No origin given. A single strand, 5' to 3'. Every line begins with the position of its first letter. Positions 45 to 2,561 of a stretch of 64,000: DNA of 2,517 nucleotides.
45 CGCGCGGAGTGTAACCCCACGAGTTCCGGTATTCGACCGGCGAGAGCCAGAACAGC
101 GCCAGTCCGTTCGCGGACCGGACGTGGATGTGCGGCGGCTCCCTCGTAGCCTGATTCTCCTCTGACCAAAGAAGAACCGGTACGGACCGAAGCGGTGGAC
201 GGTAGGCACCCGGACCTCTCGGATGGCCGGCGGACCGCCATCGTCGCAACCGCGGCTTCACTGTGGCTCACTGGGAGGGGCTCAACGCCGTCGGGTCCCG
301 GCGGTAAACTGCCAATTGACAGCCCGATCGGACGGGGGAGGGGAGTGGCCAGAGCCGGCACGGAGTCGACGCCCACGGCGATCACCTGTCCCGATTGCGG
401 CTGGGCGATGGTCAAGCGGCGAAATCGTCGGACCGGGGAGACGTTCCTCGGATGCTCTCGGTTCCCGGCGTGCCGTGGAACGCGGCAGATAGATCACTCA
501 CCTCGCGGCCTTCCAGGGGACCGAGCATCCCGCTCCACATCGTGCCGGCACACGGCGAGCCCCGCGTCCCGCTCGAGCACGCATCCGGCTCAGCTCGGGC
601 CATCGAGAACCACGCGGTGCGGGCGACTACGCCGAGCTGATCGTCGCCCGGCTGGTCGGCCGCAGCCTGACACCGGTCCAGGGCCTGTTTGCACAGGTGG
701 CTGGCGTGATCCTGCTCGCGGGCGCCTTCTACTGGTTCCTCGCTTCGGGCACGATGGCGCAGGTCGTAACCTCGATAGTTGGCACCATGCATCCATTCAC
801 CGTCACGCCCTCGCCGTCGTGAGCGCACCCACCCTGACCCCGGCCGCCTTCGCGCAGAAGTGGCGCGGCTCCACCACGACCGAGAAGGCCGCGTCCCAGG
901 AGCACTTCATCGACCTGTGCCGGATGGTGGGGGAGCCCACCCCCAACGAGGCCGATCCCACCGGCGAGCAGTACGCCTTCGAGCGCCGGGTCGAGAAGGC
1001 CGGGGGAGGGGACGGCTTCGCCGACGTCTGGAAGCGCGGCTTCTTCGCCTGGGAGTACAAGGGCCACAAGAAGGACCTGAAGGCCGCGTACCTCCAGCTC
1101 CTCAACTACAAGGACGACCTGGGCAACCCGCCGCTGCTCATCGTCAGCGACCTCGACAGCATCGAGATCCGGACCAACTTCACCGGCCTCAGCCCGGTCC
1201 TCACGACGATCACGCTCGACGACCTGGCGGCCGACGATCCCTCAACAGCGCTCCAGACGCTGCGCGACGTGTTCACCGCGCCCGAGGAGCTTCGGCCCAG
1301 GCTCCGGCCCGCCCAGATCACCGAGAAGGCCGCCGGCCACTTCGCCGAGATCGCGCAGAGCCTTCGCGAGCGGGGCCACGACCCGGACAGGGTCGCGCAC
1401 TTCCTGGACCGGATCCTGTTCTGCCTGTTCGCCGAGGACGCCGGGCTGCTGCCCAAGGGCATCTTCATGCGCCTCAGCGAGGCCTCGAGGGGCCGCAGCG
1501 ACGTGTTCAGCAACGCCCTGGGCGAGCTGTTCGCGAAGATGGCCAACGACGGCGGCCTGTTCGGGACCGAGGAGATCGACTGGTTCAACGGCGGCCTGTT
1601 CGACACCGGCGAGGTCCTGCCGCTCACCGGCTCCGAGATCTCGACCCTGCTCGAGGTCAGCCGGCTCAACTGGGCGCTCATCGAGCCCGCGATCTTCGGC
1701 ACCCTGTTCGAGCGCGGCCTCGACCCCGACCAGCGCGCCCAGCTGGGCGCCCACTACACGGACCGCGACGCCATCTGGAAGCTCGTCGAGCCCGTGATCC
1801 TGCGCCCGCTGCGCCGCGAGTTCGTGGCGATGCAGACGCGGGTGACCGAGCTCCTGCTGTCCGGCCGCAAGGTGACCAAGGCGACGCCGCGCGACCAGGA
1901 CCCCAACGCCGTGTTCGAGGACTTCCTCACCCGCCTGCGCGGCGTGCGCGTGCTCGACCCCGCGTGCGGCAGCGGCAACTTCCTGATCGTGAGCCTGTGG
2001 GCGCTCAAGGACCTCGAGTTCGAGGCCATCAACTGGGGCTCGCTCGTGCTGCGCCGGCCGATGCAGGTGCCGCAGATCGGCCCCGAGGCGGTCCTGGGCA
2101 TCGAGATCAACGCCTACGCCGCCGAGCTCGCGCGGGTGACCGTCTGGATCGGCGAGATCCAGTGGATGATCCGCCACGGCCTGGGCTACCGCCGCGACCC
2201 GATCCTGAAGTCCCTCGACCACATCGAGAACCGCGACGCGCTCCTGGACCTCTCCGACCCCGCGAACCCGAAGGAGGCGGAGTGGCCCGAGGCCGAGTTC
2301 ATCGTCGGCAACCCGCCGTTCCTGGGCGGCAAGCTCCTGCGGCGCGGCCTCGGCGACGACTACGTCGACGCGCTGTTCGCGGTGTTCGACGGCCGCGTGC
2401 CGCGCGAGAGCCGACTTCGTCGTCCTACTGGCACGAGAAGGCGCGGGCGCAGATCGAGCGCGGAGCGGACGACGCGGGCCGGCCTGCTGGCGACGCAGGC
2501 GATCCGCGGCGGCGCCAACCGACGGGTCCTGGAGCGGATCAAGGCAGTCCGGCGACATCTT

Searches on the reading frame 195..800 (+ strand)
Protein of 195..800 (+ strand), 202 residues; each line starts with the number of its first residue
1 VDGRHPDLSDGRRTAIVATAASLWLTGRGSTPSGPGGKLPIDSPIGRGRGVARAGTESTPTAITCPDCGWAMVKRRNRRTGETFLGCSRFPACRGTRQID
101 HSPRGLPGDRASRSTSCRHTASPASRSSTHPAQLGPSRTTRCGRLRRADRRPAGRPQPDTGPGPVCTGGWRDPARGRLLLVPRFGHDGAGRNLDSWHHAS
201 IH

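Call 59: search_protein_families(library=pfam, proteins=[window:195-800:+], max_evalue=0.01)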
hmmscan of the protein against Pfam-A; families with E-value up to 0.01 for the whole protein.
window:195-800:+ (202 aa): 1 family
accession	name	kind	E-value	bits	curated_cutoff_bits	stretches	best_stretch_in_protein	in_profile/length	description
PF01396.24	Zn_ribbon_Top1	-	2e-11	43.9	32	1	63-100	2-37/39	Topoisomerase DNA binding C4 zinc finger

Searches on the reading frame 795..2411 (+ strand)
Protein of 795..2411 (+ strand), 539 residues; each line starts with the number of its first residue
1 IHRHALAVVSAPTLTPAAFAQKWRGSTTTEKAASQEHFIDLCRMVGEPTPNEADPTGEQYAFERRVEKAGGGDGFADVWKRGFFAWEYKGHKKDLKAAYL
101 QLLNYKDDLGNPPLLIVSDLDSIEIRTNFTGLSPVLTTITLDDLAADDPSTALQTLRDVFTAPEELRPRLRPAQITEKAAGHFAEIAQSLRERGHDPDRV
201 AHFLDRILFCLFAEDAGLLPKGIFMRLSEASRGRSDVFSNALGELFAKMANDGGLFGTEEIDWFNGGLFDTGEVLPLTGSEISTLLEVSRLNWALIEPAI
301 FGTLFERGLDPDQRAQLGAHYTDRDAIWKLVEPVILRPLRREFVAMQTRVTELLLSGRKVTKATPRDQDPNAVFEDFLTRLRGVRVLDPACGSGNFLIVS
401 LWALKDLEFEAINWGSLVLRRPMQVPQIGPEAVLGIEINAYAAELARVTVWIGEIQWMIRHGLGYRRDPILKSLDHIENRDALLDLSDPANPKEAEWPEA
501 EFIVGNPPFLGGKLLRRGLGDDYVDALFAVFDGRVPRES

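Call 59: search_protein_families(library=pfam, proteins=[window:795-2411:+], max_evalue=0.01)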
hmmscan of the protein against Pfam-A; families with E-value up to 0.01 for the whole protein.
seq(539 aa): 4 families
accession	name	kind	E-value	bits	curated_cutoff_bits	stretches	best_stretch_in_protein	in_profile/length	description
PF20473.4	MmeI_Mtase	-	4.5e-22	78.9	27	1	372-514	9-150/259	MmeI, DNA-methyltransferase domain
PF20465.4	MmeI_hel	-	9.9e-13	49.1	27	1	199-269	2-75/75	MmeI, helicase spacer domain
PF20464.3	MmeI_N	-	1.7e-11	45.2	27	1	16-192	3-180/181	MmeI, N-terminal domain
PF02384.22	N6_Mtase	-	0.0017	18.2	20.4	1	383-509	47-135/311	N-6 DNA Methylase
